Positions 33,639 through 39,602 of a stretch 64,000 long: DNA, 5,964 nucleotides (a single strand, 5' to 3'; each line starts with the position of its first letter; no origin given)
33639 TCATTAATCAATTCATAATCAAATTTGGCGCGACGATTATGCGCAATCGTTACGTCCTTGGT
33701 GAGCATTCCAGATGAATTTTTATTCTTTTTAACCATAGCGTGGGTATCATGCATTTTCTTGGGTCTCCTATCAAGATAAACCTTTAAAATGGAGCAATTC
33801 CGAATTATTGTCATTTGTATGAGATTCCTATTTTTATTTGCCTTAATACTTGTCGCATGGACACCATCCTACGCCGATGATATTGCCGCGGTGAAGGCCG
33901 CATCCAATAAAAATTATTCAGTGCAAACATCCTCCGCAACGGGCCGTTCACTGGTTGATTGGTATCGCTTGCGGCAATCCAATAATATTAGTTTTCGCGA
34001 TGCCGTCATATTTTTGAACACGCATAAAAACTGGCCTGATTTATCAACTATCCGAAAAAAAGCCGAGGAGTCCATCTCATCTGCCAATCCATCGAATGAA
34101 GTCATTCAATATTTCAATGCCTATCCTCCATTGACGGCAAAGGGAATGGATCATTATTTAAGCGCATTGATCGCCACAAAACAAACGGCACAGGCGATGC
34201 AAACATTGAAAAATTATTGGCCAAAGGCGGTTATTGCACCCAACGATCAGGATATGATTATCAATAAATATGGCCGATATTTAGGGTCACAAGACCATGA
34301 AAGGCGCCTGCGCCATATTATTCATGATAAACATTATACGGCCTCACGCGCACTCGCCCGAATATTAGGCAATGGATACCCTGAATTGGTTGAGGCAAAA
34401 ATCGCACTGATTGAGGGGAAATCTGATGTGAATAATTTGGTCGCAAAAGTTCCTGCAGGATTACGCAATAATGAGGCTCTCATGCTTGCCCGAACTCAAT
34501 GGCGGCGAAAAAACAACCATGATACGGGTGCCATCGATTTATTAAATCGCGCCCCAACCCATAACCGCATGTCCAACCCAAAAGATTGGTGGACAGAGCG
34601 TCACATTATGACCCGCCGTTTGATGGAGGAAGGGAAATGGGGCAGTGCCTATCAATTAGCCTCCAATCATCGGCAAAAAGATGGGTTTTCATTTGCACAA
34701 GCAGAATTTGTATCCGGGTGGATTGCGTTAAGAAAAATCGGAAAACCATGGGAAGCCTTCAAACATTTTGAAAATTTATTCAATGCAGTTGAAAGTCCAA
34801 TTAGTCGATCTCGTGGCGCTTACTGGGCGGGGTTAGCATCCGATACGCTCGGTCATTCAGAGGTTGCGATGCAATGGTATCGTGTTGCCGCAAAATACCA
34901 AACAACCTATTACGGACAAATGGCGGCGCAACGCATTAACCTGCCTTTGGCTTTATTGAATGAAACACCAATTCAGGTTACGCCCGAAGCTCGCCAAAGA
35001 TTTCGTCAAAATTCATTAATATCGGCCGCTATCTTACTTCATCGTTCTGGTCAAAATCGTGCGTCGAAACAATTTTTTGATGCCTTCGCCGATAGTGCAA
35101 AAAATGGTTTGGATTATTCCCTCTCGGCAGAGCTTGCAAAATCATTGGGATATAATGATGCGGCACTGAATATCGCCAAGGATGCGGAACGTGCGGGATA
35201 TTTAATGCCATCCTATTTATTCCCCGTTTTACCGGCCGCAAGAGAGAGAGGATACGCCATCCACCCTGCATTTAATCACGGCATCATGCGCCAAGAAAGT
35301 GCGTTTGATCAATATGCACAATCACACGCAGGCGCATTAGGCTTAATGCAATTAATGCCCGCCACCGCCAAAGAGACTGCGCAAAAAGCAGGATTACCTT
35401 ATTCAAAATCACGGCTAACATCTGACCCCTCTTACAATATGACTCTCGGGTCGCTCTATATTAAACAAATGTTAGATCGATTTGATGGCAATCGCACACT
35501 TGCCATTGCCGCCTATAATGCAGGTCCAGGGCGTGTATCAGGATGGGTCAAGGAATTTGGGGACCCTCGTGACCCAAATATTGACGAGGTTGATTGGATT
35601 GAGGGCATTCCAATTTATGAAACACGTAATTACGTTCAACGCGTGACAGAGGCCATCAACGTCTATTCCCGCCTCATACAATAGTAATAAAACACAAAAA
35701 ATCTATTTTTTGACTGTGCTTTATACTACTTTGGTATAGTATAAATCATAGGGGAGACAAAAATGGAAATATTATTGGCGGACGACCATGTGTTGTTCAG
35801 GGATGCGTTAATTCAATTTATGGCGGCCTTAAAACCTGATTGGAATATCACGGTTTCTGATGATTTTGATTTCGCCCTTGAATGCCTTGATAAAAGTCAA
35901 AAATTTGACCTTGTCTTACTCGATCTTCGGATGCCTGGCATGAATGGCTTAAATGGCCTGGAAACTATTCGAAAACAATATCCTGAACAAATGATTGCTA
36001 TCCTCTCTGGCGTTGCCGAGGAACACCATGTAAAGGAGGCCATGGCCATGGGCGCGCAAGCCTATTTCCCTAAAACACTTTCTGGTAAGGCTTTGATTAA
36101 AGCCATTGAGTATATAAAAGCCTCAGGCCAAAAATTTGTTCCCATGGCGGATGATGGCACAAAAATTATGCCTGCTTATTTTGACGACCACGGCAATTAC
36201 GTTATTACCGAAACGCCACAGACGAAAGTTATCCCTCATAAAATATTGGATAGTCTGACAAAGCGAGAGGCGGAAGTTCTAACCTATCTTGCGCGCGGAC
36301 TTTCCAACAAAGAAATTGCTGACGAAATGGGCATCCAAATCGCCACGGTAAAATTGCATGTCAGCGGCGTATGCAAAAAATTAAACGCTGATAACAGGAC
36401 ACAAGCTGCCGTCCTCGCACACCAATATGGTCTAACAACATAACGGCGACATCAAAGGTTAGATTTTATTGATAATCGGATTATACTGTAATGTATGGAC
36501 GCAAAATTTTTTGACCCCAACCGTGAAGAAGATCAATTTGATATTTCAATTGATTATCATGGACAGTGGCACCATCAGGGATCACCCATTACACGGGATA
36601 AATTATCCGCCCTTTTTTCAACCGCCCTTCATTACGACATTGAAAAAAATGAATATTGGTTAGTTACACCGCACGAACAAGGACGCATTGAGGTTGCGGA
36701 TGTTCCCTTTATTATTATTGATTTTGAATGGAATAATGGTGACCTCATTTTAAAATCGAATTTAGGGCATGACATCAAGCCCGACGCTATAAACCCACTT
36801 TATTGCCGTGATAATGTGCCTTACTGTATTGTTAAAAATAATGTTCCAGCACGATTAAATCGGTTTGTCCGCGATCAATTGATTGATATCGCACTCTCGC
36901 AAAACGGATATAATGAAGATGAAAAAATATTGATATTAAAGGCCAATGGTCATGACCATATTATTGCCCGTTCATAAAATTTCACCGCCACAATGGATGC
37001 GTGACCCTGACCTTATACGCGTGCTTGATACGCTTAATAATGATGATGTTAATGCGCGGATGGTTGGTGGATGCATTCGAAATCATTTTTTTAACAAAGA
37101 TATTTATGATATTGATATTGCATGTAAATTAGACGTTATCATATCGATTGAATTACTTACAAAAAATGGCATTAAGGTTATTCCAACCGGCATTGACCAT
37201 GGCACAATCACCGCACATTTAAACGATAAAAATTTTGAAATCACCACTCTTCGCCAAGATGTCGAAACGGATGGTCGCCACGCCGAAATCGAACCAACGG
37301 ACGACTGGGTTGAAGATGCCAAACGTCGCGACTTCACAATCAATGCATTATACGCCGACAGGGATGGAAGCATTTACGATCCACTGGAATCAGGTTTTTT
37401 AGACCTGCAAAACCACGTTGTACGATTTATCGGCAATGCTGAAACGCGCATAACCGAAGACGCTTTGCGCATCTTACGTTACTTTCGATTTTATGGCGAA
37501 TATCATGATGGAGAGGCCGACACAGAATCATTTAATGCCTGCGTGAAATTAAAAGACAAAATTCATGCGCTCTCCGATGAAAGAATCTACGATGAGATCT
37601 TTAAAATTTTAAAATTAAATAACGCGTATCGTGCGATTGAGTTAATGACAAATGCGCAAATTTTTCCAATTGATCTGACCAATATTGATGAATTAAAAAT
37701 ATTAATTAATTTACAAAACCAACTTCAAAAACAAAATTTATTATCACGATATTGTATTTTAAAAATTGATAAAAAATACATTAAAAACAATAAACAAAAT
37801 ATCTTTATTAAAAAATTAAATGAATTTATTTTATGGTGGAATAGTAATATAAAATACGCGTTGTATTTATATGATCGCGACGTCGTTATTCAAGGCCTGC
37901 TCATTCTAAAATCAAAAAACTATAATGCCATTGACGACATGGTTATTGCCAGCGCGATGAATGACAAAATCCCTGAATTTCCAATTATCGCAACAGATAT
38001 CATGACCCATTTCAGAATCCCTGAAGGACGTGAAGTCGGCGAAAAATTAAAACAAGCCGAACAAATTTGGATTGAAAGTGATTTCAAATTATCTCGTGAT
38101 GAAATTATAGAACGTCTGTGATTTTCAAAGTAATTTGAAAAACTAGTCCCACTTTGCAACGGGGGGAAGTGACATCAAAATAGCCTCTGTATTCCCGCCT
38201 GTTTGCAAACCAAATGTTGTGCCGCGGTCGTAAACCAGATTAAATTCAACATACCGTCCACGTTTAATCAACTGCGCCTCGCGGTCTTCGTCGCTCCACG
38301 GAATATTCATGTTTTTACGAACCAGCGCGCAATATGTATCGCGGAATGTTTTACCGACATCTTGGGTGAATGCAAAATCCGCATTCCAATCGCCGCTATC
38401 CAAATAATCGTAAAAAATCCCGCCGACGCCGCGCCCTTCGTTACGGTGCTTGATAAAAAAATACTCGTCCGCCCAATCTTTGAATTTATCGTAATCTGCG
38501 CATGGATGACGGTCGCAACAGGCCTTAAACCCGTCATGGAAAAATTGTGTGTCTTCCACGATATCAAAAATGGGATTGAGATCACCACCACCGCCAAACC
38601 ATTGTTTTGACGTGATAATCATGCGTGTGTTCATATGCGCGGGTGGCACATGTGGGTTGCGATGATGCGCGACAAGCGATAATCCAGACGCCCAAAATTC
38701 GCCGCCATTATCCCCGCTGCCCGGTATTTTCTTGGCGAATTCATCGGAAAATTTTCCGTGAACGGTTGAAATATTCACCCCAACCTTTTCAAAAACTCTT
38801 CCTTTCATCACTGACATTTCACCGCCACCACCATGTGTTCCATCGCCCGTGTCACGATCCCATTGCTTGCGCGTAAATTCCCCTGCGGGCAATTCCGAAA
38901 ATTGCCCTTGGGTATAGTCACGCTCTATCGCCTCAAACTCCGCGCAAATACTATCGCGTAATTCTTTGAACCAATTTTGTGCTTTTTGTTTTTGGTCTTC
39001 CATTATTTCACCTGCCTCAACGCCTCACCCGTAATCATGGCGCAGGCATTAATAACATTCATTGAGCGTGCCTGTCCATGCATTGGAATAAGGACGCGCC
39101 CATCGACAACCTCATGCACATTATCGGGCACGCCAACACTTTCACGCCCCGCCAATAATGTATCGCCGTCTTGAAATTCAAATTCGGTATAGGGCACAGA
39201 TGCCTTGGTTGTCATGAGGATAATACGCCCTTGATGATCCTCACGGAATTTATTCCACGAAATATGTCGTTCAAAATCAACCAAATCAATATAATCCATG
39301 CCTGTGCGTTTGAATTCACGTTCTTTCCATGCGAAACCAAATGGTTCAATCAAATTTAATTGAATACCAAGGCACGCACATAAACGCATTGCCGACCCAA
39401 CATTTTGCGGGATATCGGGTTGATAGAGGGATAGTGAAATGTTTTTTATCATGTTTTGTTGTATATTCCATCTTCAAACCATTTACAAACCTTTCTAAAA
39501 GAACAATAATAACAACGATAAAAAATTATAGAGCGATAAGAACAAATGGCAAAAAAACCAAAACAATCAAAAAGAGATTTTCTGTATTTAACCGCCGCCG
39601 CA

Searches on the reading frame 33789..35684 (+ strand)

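Call 91: search_protein_families(library=pfam, proteins=[window:33789-35684:+], max_evalue=0.001)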
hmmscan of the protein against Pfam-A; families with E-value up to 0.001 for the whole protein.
window:33789-35684:+ (631 aa): 1 family
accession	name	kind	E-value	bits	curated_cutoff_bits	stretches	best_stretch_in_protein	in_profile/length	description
PF01464.25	SLT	-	1.1e-28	99.6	21.3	1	485-593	6-111/117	Transglycosylase SLT domain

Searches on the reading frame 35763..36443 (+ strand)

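Call 91: search_protein_families(library=pfam, proteins=[window:35763-36443:+], max_evalue=0.001)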
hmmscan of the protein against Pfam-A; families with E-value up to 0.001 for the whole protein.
window:35763-36443:+ (226 aa): 4 families
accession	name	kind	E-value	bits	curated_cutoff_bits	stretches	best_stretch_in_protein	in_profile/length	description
PF00072.30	Response_reg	-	1e-20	74.4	30.2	1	3-116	1-111/111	Response regulator receiver domain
PF00196.25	GerE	-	1.2e-20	73.3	23.5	1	163-219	1-57/57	Bacterial regulatory proteins, luxR family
PF08281.18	Sigma70_r4_2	-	7.1e-07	29.2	25.7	1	160-206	6-53/54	Sigma-70, region 4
PF04545.22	Sigma70_r4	-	0.00069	19.5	24.1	0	162-207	2-48/50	Sigma-70, region 4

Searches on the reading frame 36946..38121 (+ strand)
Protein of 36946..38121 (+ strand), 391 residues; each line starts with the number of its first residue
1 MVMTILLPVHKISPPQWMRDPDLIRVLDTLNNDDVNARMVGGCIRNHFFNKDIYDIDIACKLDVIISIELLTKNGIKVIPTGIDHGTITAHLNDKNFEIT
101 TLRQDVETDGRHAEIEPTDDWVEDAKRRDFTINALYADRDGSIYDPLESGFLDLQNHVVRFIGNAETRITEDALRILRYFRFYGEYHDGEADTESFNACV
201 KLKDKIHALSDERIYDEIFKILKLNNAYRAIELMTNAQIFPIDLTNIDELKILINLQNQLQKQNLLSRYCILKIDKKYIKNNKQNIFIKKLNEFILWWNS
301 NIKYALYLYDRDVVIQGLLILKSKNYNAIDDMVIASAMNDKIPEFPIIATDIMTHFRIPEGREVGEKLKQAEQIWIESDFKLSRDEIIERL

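Call 91: search_protein_families(library=pfam, proteins=[window:36946-38121:+], max_evalue=0.001)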
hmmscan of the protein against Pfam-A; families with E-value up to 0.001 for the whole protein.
window:36946-38121:+ (391 aa): 2 families
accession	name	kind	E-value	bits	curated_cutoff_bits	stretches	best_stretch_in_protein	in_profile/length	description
PF01743.26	PolyA_pol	-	9.3e-26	91.1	23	1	37-160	1-126/126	Poly A polymerase head domain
PF12627.12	PolyA_pol_RNAbd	-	6.3e-08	32.7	22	1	192-240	5-53/64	Probable RNA and SrmB- binding site of polymerase A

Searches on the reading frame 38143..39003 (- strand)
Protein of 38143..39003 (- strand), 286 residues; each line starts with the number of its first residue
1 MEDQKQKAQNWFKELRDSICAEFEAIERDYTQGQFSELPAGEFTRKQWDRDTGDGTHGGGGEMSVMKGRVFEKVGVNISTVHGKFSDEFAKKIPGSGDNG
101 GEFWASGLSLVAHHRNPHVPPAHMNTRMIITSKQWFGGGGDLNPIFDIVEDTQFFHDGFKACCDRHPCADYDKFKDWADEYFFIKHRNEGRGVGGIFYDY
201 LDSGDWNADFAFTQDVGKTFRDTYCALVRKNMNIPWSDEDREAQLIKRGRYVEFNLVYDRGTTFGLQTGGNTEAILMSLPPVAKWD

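Call 91: search_protein_families(library=pfam, proteins=[window:38143-39003:-], max_evalue=0.001)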
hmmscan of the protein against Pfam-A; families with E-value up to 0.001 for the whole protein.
window:38143-39003:- (286 aa): 1 family
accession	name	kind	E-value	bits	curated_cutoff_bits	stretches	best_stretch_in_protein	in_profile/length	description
PF01218.23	Coprogen_oxidas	-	1.9e-92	309.5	31.8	1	9-286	3-271/295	Coproporphyrinogen III oxidase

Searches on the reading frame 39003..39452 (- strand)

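Call 91: search_protein_families(library=pfam, proteins=[window:39003-39452:-], max_evalue=0.001)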
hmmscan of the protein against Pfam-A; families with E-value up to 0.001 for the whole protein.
window:39003-39452:- (149 aa): 1 family
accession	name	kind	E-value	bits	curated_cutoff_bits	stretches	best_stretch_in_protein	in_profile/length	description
PF00588.24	SpoU_methylase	-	1.9e-28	99.8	29.7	1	5-140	2-140/142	SpoU rRNA Methylase family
